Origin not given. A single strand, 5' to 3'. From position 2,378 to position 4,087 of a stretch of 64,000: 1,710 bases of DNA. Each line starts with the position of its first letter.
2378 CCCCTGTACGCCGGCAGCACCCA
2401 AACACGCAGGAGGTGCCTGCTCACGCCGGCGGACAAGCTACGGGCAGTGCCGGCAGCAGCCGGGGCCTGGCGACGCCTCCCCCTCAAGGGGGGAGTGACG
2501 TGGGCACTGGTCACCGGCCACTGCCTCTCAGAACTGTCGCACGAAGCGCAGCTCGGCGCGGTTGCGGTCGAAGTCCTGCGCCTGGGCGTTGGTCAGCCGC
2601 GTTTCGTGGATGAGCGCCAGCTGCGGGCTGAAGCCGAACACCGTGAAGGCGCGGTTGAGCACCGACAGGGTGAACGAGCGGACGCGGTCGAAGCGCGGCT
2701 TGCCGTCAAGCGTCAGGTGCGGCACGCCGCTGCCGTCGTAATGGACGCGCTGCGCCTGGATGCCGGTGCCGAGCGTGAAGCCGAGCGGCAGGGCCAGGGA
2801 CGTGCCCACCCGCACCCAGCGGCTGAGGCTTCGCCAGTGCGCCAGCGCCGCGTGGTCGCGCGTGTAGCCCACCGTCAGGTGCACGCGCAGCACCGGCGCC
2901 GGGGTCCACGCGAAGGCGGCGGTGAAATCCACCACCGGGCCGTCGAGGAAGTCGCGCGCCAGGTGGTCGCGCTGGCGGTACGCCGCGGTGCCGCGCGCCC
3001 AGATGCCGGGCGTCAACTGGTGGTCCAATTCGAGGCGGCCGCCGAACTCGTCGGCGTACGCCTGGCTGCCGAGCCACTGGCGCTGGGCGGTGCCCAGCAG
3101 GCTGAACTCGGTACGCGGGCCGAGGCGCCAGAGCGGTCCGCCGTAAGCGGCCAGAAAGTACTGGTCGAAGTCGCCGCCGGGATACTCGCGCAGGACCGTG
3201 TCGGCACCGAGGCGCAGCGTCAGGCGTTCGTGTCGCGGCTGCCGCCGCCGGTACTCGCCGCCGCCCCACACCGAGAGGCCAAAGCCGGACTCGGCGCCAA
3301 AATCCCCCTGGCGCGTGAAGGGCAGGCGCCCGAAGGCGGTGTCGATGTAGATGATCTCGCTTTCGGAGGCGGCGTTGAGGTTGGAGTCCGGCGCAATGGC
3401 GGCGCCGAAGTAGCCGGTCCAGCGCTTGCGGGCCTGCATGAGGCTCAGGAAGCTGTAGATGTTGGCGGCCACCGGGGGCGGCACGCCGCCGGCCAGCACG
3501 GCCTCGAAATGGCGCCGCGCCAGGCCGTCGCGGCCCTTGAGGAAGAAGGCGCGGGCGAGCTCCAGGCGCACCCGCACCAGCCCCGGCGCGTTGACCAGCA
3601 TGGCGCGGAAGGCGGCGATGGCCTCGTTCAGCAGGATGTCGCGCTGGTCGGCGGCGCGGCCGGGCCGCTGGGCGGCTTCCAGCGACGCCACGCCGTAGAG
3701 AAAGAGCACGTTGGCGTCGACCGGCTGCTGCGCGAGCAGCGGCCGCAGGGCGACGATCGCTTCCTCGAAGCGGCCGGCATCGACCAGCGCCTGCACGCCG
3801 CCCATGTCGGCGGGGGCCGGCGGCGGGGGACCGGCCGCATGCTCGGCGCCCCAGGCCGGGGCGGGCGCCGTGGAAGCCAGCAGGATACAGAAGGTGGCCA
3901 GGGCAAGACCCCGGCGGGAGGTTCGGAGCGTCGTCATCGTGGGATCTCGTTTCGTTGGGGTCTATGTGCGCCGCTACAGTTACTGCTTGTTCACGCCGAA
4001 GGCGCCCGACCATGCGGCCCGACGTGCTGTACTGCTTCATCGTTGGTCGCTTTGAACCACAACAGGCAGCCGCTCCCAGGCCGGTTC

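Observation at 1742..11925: Slam (DUF560) translocon island with a multigene family of TbpB-barrel lipoproteins on a plasmid-like GC-rich replicon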

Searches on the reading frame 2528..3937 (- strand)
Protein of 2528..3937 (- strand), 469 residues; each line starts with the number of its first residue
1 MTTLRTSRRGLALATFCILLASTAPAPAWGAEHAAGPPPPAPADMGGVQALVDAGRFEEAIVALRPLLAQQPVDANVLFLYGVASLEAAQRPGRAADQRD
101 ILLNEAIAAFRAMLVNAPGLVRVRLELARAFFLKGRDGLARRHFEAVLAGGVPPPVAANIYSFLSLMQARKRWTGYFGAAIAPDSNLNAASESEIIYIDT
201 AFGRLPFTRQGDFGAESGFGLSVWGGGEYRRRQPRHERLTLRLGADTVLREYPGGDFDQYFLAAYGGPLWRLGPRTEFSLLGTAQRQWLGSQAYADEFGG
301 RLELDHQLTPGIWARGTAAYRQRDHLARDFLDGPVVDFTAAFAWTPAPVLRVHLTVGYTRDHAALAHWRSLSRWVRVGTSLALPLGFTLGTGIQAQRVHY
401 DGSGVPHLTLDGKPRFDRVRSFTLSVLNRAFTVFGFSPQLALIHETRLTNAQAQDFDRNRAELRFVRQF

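Call 8: search_protein_families(library=pfam, proteins=[window:2528-3937:-], max_evalue=1)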
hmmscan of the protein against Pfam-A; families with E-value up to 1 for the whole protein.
window:2528-3937:- (469 aa): 9 families
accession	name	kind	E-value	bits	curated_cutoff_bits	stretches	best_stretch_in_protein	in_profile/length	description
PF04575.19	SlipAM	-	2.8e-16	60.3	22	1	274-469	94-288/288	Surface lipoprotein assembly modifier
PF14559.12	TPR_19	-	4e-06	27.5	25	2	51-88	1-38/68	Tetratricopeptide repeat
PF24575.1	TPR_Slam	-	4.1e-06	27.6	35.2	1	103-143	63-103/104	Surface lipoprotein assembly modifier, N-terminal TPR repeats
PF13432.12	TPR_16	-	4.2e-06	27.5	32.7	2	49-96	5-51/65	Tetratricopeptide repeat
PF13428.12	TPR_14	-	3e-05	24.7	23.5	1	49-82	9-42/44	Tetratricopeptide repeat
PF25060.1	ARM_TT21_2nd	-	0.039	13.8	27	1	76-138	177-239/270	Tetratricopeptide repeat protein 21 second ARM domain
PF13414.12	TPR_11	-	0.05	13.7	26.8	1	50-84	3-37/42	TPR repeat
PF13424.12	TPR_12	-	0.18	12.5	30.1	1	102-149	25-73/77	Tetratricopeptide repeat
PF07719.23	TPR_2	-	0.2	12.3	27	0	126-149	6-29/34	Tetratricopeptide repeat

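Call 9: search_protein_families(library=ncbifam, proteins=[window:2528-3937:-], max_evalue=1)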
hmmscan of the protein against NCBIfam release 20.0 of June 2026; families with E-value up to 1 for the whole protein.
window:2528-3937:- (469 aa): 3 families
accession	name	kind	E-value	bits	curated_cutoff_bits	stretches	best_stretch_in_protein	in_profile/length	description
NF040959.1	MamA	equivalog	0.049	13.1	200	1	50-85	114-149/204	magnetosome protein MamA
NF052415.1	T3SS_chap_SctY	equivalog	0.057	13.9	70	1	54-108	19-72/106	type III secretion apparatus assembly chaperone SctY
TIGR02917.1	PEP_TPR_lipo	equivalog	0.1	10.4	312.2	0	53-88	341-376/899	XrtA/PEP-CTERM system TPR-repeat protein PrsT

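Call 17: search_solved_structures(query=window:2528-3937:-, max_evalue=1, show_alignments=1)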
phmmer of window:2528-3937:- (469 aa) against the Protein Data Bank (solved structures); distinct sequences matched with E-value up to 1: 0.

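Call 20: find_homologous_proteins(query=window:2528-3937:-, max_evalue=0.00001)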
Query window:2528-3937:- (469 aa): 2202 proteins with E <= 0.00001 among 8000 candidates; the best 120 are listed.
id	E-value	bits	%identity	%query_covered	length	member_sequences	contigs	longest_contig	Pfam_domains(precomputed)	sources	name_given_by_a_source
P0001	2.9e-289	978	92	100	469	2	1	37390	PF14559.13,PF04575.20,PF13432.13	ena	-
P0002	8.6e-286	966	91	100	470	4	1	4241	PF14559.13,PF04575.20,PF13432.13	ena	-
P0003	3.4e-254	862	84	97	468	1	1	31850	PF14559.13,PF24575.2,PF04575.20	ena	-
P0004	3.5e-252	855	83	98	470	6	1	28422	PF14559.13,PF24575.2,PF04575.20,PF13432.13,PF13428.13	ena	-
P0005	3.4e-248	842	82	97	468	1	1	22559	PF14559.13,PF04575.20,PF13432.13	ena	-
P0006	2.0e-246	836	82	99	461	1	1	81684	PF04575.20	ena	-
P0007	1.0e-240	818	82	97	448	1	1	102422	PF14559.13,PF24575.2,PF04575.20,PF13428.13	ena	-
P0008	4.1e-236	802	78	97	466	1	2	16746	PF14559.13,PF04575.20,PF13432.13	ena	-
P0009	9.9e-225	765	76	97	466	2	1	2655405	PF14559.13,PF24575.2,PF04575.20,PF13432.13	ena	-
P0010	4.0e-219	746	73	97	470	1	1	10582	PF24575.2,PF04575.20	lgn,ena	-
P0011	7.4e-216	736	72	100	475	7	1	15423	PF14559.13,PF04575.20,PF13432.13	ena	-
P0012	9.3e-215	732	73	97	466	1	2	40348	PF14559.13,PF04575.20,PF13432.13,PF13428.13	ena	-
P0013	1.7e-214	731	74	100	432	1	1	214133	PF24575.2,PF04575.20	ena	-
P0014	4.0e-211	720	71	100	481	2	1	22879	PF14559.13,PF24575.2,PF04575.20,PF13432.13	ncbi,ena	-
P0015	2.4e-207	708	79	84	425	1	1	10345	PF24575.2,PF04575.20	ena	-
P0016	1.3e-206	705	71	100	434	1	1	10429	PF24575.2,PF04575.20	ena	-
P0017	1.2e-205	702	78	86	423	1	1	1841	PF24575.2,PF04575.20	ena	-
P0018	4.4e-205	700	71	100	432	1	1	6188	PF04575.20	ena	-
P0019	1.0e-204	699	70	98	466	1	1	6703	PF04575.20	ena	-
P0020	1.3e-204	698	70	100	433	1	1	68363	PF24575.2,PF04575.20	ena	-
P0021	6.0e-203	693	68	99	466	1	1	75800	PF14559.13,PF04575.20,PF13432.13,PF13428.13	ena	-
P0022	2.4e-202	691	78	84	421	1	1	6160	PF04575.20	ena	-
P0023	5.4e-202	690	69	100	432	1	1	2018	PF04575.20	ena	-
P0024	1.2e-201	689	79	84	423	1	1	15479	PF24575.2,PF04575.20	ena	-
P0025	6.7e-201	686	68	99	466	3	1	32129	PF04575.20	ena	-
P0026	7.4e-201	686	69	97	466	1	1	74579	PF14559.13,PF04575.20,PF13432.13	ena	-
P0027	4.7e-200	683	77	84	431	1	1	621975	PF04575.20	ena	-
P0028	5.3e-200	683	77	84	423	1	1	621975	PF04575.20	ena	-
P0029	1.1e-199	682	76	84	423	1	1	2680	PF24575.2,PF04575.20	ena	-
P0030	4.7e-199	680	66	97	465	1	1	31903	PF04575.20,PF13432.13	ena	-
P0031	4.8e-199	680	77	84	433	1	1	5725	PF24575.2,PF04575.20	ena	-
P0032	2.3e-198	678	75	84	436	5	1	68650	PF24575.2,PF04575.20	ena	-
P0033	4.6e-198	677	77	84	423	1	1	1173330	PF24575.2,PF04575.20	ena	-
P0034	5.9e-198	677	78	84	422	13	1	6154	PF24575.2,PF04575.20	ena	-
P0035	5.0e-197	673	78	84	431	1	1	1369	PF04575.20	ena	-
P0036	8.5e-197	673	75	86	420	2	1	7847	PF24575.2,PF04575.20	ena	-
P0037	1.8e-196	672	77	84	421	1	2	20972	PF24575.2,PF04575.20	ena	-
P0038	2.2e-196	671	77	84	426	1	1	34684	PF04575.20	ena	-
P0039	2.6e-196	671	69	90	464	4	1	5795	PF14559.13,PF04575.20,PF13432.13,PF13428.13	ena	-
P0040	6.9e-196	670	77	84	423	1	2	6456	PF24575.2,PF04575.20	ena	-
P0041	9.0e-196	669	76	84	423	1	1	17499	PF24575.2,PF04575.20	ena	-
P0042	1.5e-195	669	77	84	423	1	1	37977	PF04575.20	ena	-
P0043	2.4e-195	668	77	84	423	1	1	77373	PF24575.2,PF04575.20,PF13424.13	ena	-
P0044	3.9e-195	667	69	100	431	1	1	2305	PF24575.2,PF04575.20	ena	-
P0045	4.1e-195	667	76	85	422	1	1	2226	PF04575.20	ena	-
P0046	4.9e-195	667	74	85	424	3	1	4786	PF24575.2,PF04575.20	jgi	-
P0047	9.6e-195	666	79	79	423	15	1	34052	PF04575.20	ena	-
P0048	9.8e-195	666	73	87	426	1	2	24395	PF04575.20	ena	-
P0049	2.4e-194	665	76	84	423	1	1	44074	PF24575.2,PF04575.20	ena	-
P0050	2.4e-194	665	76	84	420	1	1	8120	PF24575.2,PF04575.20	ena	-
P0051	4.2e-194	664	77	84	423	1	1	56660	PF24575.2,PF04575.20,PF13424.13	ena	-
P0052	2.4e-193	661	72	85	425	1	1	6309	PF04575.20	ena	-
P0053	1.3e-192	659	68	100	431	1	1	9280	PF24575.2,PF04575.20,PF13432.13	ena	-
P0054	1.5e-192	659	72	89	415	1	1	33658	PF04575.20,PF13432.13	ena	-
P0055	1.7e-191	655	75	84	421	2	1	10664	PF04575.20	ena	-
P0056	2.4e-191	655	75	84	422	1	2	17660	PF24575.2,PF04575.20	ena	-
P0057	4.3e-191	654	74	85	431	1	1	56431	PF24575.2,PF04575.20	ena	-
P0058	8.7e-191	653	75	84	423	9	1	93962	PF04575.20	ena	-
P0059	9.8e-191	653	75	84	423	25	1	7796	PF04575.20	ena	-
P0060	1.8e-190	652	68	100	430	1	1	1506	PF04575.20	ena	-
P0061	4.2e-190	651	64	100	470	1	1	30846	PF14559.13,PF04575.20,PF13432.13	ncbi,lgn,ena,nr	ncbi:MAG: surface lipoprotein assembly modifier [Candidatus Tectomicrobia bacterium]|nr:surface lipo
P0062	5.7e-190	650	70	89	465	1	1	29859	PF04575.20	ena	-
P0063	7.2e-190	650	68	100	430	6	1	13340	PF24575.2,PF04575.20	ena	-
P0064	7.3e-190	650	67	94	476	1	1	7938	PF14559.13,PF24575.2,PF04575.20,PF13432.13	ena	-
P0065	7.9e-190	650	74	85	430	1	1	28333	PF24575.2,PF04575.20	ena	-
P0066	1.6e-189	649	66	94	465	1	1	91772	PF04575.20,PF13432.13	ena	-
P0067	3.2e-189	648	75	84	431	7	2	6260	PF24575.2,PF04575.20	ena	-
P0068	3.6e-189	648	78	79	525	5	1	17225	PF04575.20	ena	-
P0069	4.0e-189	647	75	83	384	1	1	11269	PF24575.2,PF04575.20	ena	-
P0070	5.2e-189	647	68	100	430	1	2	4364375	PF04575.20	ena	-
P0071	6.7e-189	647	74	84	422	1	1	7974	PF24575.2,PF04575.20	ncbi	-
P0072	8.0e-189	646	68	100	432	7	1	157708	PF24575.2,PF04575.20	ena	-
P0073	8.5e-189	646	74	84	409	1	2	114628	PF24575.2,PF04575.20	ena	-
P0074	9.0e-189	646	75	84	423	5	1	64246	PF24575.2,PF04575.20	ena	-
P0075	9.4e-189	646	74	84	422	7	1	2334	PF24575.2,PF04575.20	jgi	-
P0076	9.5e-189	646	75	84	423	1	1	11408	PF24575.2,PF04575.20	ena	-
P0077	9.6e-189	646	75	84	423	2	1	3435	PF04575.20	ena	-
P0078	1.1e-188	646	66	100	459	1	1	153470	PF04575.20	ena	-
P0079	1.5e-188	646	72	87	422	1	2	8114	PF24575.2,PF04575.20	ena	-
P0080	1.6e-188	645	74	85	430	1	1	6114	PF24575.2,PF04575.20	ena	-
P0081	1.8e-188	645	65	98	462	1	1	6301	PF04575.20,PF13432.13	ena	-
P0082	2.1e-188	645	75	84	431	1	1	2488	PF24575.2,PF04575.20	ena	-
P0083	3.6e-188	644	65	98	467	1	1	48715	PF04575.20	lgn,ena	-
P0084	6.2e-188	644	66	98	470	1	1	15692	PF24575.2,PF04575.20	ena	-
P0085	4.3e-187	641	74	84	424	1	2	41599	PF24575.2,PF04575.20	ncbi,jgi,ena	-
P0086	6.5e-187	640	74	84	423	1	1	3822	PF24575.2,PF04575.20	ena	-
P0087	7.6e-187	640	74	84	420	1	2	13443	PF04575.20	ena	-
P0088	1.7e-186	639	64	92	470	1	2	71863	PF24575.2,PF04575.20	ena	-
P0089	2.0e-186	639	67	100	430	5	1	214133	PF24575.2,PF04575.20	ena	-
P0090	2.3e-186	638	73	84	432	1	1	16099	PF04575.20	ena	-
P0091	4.6e-186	637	68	89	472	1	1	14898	PF04575.20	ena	-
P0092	4.7e-186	637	73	86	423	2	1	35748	PF24575.2,PF04575.20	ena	-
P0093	1.4e-185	636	66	100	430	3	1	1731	PF24575.2,PF04575.20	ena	-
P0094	3.3e-185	635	74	84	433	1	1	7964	PF04575.20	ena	-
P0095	7.3e-185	633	74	84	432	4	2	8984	PF04575.20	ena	-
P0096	2.2e-184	632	76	78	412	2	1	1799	PF24575.2,PF04575.20,PF13432.13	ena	-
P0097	3.5e-184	631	66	100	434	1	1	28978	PF24575.2,PF04575.20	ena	-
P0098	6.2e-184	630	66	100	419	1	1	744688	PF24575.2,PF04575.20,PF13432.13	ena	-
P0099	8.1e-184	630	65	92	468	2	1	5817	PF24575.2,PF04575.20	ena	-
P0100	9.3e-184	630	70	87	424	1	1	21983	PF24575.2,PF04575.20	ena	-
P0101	1.1e-183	630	64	97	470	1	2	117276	PF24575.2,PF04575.20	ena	-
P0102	1.1e-183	629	71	86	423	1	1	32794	PF24575.2,PF04575.20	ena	-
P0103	2.6e-183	628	75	79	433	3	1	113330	PF24575.2,PF04575.20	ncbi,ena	-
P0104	4.5e-183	627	64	95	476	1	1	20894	PF24575.2,PF04575.20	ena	-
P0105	5.2e-183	627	73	84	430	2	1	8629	PF04575.20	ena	-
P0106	1.2e-182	626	74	84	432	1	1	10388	PF04575.20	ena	-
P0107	1.5e-182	626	71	86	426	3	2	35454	PF04575.20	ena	-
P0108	1.7e-182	626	73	84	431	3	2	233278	PF04575.20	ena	-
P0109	1.8e-182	625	71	85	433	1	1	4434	PF04575.20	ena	-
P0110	2.0e-182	625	71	86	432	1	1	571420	PF04575.20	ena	-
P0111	2.5e-182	625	73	84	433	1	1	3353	PF04575.20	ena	-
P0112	2.7e-182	625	71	86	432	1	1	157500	PF04575.20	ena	-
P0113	3.5e-182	625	66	100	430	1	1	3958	PF24575.2,PF04575.20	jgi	-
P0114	3.6e-182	624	73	84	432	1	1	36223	PF04575.20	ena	-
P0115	4.2e-182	624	75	78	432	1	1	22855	PF04575.20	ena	-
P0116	5.3e-182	624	72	84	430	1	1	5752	PF04575.20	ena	-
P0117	6.9e-182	624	72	84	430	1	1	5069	PF04575.20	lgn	-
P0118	7.5e-182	623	75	78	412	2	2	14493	PF24575.2,PF04575.20,PF13432.13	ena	-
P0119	1.3e-181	623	71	86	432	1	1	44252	PF04575.20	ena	-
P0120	1.5e-181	622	72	84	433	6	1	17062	PF04575.20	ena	-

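Call 31: find_encoding_contigs(protein=P0001, flank=10000, max_places=3)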
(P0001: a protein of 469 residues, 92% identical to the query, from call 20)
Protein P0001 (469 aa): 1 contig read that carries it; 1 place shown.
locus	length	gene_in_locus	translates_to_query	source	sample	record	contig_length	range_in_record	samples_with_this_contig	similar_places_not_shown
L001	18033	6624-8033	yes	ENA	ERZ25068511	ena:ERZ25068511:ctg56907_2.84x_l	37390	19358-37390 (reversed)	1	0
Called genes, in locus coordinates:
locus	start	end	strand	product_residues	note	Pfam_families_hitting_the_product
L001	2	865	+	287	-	?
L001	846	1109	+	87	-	-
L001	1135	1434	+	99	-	-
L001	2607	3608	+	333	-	-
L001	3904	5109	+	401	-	PF04693:DDE_Tnp_2 (faint), PF13546:DDE_5, PF01609:DDE_Tnp_1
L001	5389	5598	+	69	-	-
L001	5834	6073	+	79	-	-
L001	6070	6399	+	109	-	PF05016:ParE_toxin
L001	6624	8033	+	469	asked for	PF14559:TPR_19 (faint), PF13432:TPR_16 (faint), PF04575:SlipAM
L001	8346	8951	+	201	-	-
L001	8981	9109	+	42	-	-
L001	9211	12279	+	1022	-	PF00082:Peptidase_S8, PF01483:P_proprotein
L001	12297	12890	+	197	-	-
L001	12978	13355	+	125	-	PF05154:TM2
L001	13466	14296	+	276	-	-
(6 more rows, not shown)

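Call 32: find_encoding_contigs(protein=P0009, flank=10000, max_places=2)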
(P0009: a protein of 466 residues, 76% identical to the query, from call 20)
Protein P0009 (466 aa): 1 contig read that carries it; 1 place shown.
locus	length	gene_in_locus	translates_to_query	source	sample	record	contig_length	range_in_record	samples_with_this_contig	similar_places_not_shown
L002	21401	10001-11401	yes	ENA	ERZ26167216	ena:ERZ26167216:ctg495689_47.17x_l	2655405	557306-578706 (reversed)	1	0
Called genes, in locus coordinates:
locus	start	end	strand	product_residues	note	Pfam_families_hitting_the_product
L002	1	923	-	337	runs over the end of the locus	PF00296:Bac_luciferase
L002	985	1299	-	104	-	-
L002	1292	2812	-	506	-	PF00158:Sigma54_activat, PF14532:Sigma54_activ_2, PF01078:Mg_chelatase (faint), PF07724:AAA_2, PF07728:AAA_5 (weak), PF25601:AAA_lid_14, PF02954:HTH_8 (weak)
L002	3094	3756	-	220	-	PF07588:DUF1554 (faint)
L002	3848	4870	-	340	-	PF00296:Bac_luciferase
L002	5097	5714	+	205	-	PF01323:DSBA (weak), PF22234:Rv2466c-like (weak), PF01323:DSBA, PF22234:Rv2466c-like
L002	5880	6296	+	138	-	-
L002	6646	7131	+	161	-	-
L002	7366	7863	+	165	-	-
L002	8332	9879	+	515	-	-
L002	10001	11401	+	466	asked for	PF13432:TPR_16 (faint), PF14559:TPR_19 (faint), PF24575:TPR_Slam (faint), PF04575:SlipAM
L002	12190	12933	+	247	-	PF00041:fn3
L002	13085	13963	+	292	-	PF17963:Big_9 (faint), PF00041:fn3, PF25059:FN3_DSCAM-DSCAML_C (weak), PF00028:Cadherin (weak)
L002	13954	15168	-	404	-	PF13546:DDE_5, PF01609:DDE_Tnp_1 (weak)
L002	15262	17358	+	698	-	PF00028:Cadherin (faint), PF00041:fn3, PF25059:FN3_DSCAM-DSCAML_C (weak)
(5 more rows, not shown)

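Call 40: find_related_loci(query=window:2528-3937:-, collection=genome_contigs, flank=10000)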
Query window:2528-3937:- (469 aa) in genome_contigs; peptide patterns used: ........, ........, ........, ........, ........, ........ (x = any residue, [..] = any of these).
357 stretches matched a pattern; 21 encode a relative of the query (tblastn E <= 1e-3); 20 distinct loci.
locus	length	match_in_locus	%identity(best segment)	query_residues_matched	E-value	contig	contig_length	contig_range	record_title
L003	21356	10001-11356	76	17-469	0e+0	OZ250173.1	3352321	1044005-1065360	MAG: Candidatus Entotheonellaceae bacterium isolate 9d1d725d-eef8-4373-9b5a-f8a255acfc24 genome assembly, chromosome: 1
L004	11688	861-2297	71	2-469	0e+0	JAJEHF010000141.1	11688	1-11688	MAG: Bryobacterales bacterium isolate p16x60bins.27 k141_882974, whole genome shotgun sequence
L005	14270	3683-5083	69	2-469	0e+0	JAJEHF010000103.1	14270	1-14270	MAG: Bryobacterales bacterium isolate p16x60bins.27 k141_37729, whole genome shotgun sequence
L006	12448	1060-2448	52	8-469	7e-138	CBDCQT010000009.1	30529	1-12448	MAG: Alphaproteobacteria bacterium isolate e3c776a9-cacd-4c18-a30b-cff54c8cb4cc genome assembly, contig: contig_9, whole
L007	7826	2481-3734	53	49-469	1e-133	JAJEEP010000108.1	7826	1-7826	MAG: Alphaproteobacteria bacterium isolate p16x34bins.43 k141_300271, whole genome shotgun sequence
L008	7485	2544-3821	52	43-469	1e-131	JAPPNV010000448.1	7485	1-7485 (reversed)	MAG: Rhodospirillales bacterium isolate RHO3_bin_80 NODE_10766_length_7485_cov_24.917631, whole genome shotgun sequence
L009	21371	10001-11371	53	9-469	4e-131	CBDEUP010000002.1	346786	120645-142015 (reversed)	MAG: Alphaproteobacteria bacterium isolate d5badbbc-828c-4e68-9d16-dc84226a5d6f genome assembly, contig: contig_2, whole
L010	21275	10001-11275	53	39-469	9e-130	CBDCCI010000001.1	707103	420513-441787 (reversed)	MAG: Alphaproteobacteria bacterium isolate 09f1bc1b-1bad-4b92-9679-6e0ab018260f genome assembly, contig: contig_1, whole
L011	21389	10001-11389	50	8-469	3e-129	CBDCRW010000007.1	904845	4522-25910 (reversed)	MAG: Alphaproteobacteria bacterium isolate 17552401-cd1b-4c46-aa27-bcf66b51cbf9 genome assembly, contig: contig_7, whole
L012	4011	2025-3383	50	17-469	8e-132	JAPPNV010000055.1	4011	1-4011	MAG: Rhodospirillales bacterium isolate RHO3_bin_80 NODE_19592_length_4011_cov_22.798534, whole genome shotgun sequence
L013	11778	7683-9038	52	14-469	7e-129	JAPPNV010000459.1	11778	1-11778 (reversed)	MAG: Rhodospirillales bacterium isolate RHO3_bin_80 NODE_7084_length_11778_cov_23.923057, whole genome shotgun sequence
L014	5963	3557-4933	49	14-469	5e-129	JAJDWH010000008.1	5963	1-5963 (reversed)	MAG: Alphaproteobacteria bacterium isolate jk18x25bins.17 k141_656691, whole genome shotgun sequence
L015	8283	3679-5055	49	14-469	3e-128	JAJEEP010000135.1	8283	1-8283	MAG: Alphaproteobacteria bacterium isolate p16x34bins.43 k141_494017, whole genome shotgun sequence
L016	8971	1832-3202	50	15-469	5e-127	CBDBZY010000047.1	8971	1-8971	MAG: bacterium isolate 9be6d20c-2acc-4803-ae17-f4ce1a23f777 genome assembly, contig: contig_47, whole genome shotgun seq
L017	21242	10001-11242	51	49-469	2e-124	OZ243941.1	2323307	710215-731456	MAG: Candidatus Poriferihabitaceae bacterium isolate 39e65027-350b-404d-9bbf-9fbc4c2fdd17 genome assembly, chromosome: 1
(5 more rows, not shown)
